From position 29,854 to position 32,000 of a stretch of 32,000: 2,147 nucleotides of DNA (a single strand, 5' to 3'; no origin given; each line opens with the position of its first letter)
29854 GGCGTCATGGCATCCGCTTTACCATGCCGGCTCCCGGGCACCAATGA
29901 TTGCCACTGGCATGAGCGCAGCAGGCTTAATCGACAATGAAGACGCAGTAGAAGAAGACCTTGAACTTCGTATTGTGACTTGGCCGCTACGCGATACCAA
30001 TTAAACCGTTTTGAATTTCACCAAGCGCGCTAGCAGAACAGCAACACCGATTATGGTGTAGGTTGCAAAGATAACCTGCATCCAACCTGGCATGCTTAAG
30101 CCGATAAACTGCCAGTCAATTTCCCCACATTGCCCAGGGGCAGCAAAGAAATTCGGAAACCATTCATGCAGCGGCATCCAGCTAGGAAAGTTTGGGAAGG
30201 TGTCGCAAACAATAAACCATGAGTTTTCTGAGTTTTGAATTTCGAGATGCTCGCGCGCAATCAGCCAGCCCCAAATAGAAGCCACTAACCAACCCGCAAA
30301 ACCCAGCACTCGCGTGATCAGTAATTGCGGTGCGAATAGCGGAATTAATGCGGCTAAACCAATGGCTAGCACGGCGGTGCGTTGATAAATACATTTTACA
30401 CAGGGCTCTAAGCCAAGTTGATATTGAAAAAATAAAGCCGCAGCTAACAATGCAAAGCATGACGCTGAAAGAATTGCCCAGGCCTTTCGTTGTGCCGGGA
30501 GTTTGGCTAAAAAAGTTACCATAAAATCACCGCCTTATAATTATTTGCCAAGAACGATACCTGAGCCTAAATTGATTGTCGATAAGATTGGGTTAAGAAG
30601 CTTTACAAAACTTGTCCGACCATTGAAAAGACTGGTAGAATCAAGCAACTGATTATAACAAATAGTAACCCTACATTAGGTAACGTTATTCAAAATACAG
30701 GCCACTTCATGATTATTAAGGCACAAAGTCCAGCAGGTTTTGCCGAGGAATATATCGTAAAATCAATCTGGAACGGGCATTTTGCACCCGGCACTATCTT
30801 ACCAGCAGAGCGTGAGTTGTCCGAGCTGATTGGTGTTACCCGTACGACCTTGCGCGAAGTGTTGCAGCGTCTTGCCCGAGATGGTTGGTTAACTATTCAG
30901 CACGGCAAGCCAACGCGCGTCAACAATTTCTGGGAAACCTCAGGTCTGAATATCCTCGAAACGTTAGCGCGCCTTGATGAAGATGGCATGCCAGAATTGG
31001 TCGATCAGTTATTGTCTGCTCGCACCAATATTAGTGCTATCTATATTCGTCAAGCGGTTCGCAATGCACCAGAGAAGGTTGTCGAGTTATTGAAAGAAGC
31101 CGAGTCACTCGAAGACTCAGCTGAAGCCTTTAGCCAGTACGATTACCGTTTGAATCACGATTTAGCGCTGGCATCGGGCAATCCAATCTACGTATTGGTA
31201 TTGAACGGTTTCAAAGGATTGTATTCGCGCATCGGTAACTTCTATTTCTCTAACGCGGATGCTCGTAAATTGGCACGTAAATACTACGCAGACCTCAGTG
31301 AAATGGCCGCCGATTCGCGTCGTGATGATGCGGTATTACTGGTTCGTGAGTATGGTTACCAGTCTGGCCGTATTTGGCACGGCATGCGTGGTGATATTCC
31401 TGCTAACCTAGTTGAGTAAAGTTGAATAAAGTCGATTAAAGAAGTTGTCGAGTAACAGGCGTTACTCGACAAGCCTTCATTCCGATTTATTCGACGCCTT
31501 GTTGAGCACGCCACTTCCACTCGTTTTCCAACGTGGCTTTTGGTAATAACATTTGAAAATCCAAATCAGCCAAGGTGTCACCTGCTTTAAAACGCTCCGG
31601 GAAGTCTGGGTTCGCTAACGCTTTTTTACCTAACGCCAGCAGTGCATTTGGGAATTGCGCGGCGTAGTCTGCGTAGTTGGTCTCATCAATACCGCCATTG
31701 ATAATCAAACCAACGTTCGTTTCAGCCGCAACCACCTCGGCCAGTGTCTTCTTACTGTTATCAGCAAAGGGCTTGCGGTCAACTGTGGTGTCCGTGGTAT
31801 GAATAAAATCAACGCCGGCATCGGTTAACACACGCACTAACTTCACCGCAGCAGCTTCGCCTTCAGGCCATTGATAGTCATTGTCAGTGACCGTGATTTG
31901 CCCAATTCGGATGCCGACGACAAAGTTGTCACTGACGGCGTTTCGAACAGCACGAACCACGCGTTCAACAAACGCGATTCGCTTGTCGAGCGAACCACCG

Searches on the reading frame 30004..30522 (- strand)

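Call 24: search_protein_families(library=pfam, proteins=[window:30004-30522:-], max_evalue=0.001)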
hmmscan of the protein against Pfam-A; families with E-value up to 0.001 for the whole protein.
window:30004-30522:- (173 aa): 1 family
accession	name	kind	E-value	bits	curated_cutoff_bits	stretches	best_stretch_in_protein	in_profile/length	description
PF02600.21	DsbB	-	4.7e-43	147.5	22.1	1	11-161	1-147/148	Disulfide bond formation protein DsbB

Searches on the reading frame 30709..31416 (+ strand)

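Call 24: search_protein_families(library=pfam, proteins=[window:30709-31416:+], max_evalue=0.001)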
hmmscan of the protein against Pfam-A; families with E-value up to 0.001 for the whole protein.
window:30709-31416:+ (236 aa): 6 families
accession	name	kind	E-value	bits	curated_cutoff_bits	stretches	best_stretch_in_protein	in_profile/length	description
PF07840.17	FadR_C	-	1.3e-71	240.2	23.6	1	72-234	1-163/164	FadR C-terminal domain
PF00392.27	GntR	-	2.2e-21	75.7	27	1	12-71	5-64/64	Bacterial regulatory proteins, gntR family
PF07729.17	FCD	-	2.9e-06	28.2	24.3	1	101-214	2-121/125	FCD domain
PF13545.12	HTH_Crp_2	-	5.7e-05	23.4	27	1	35-66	26-56/70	Crp-like helix-turn-helix domain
PF01978.25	TrmB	-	0.00014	22.1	25.6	1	35-70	26-61/68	Sugar-specific transcriptional regulator TrmB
PF09339.16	HTH_IclR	-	0.00017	21.7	22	0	35-62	22-49/52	IclR helix-turn-helix domain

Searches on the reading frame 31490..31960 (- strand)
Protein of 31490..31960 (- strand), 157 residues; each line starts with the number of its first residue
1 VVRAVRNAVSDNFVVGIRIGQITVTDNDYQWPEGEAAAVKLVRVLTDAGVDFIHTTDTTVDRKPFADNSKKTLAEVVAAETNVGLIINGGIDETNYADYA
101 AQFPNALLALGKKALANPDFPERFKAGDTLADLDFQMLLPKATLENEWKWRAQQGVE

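Call 24: search_protein_families(library=pfam, proteins=[window:31490-31960:-], max_evalue=0.001)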
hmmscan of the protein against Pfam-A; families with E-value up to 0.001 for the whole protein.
window:31490-31960:- (157 aa): 1 family
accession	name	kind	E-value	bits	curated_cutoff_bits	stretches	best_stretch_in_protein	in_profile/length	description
PF00724.26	Oxidored_FMN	-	2.8e-08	33.8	27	1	2-127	209-338/342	NADH:flavin oxidoreductase / NADH oxidase family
